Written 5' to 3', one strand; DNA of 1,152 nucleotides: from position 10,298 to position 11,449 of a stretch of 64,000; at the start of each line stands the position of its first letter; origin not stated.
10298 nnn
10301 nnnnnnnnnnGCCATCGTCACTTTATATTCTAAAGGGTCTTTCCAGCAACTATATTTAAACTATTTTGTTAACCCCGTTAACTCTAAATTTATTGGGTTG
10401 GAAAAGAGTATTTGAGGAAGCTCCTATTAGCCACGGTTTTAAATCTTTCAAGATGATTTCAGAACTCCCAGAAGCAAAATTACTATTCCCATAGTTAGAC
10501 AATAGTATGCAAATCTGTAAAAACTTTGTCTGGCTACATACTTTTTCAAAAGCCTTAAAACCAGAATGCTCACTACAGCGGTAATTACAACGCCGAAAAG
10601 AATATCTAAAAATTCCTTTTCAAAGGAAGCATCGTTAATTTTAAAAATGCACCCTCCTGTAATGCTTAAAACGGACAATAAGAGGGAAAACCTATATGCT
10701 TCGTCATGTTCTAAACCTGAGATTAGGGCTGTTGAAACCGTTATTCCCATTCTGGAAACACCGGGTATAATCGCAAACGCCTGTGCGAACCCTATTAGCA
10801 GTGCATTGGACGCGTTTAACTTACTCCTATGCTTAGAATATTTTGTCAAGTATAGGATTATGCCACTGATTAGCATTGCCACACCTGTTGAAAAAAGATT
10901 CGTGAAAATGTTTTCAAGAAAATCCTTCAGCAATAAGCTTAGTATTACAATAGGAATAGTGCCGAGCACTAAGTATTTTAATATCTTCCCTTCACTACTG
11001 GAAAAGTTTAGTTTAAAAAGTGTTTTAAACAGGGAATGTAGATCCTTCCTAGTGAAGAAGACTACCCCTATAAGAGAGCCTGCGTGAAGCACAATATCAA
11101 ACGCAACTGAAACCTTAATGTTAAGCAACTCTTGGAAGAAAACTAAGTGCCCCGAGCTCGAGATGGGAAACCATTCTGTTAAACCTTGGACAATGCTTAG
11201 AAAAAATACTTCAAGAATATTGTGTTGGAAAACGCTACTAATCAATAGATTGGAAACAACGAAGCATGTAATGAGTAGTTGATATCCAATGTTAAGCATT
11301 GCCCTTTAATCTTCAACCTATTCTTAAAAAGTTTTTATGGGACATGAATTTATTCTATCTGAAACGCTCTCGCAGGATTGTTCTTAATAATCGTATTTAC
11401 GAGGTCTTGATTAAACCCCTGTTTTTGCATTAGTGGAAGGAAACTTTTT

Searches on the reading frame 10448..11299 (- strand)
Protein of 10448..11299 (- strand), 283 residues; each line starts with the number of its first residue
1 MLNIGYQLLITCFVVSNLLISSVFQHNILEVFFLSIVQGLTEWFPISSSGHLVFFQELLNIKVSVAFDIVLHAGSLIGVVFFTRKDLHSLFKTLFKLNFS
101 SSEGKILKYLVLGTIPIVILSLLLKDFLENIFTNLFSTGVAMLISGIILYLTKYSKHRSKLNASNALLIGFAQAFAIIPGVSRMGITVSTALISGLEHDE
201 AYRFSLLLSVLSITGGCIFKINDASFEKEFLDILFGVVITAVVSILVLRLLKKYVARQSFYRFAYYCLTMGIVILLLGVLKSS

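Call 19: search_protein_families(library=pfam, proteins=[window:10448-11299:-], max_evalue=0.001)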
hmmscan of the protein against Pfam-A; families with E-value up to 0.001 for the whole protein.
window:10448-11299:- (283 aa): 1 family
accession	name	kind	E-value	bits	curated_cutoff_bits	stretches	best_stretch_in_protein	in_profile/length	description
PF02673.24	BacA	-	3.6e-64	217.4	33.4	1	32-273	2-257/257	Bacitracin resistance protein BacA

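Call 22: search_protein_families(library=ncbifam, proteins=[window:10448-11299:-], max_evalue=0.001)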
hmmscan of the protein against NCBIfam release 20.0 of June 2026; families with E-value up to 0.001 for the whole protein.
window:10448-11299:- (283 aa): 12 families
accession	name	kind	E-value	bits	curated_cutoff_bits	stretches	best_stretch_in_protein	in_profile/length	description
NF001393.0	PRK00281.2-4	equivalog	1.8e-49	168.6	284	1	27-277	2-263/266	undecaprenyl-diphosphate phosphatase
NF001392.0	PRK00281.2-1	equivalog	5.5e-46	157.3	308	1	27-277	6-271/280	undecaprenyl-diphosphate phosphatase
TIGR00753.1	undec_PP_bacA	equivalog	2.2e-45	155.4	217.5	1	32-271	2-255/255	undecaprenyl-diphosphatase UppP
NF001394.0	PRK00281.2-5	equivalog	9.5e-45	153.2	311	1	24-277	4-274/281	undecaprenyl-diphosphate phosphatase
NF001389.0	PRK00281.1-2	equivalog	6.8e-42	143.7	262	1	27-278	5-264/272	undecaprenyl-diphosphate phosphatase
NF001390.0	PRK00281.1-4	equivalog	1.8e-39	135.9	260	1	26-278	4-266/272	undecaprenyl-diphosphate phosphatase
NF001397.0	PRK00281.3-4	equivalog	2e-37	129.4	363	1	28-278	3-278/281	undecaprenyl-diphosphate phosphatase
NF001391.0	PRK00281.1-5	equivalog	2.6e-35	122.2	293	1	27-281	5-276/279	undecaprenyl-diphosphate phosphatase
NF001398.0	PRK00281.3-5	equivalog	2e-29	103.3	354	1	27-280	3-272/278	undecaprenyl-diphosphate phosphatase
NF001395.0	PRK00281.3-1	equivalog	1.4e-28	100.2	394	2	156-275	178-300/306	undecaprenyl-diphosphate phosphatase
NF001388.0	PRK00281.1-1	equivalog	3.1e-28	99.1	362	1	26-276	5-270/273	undecaprenyl-diphosphate phosphatase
NF001396.0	PRK00281.3-3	equivalog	4.8e-28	98.7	382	1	26-276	2-262/264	undecaprenyl-diphosphate phosphatase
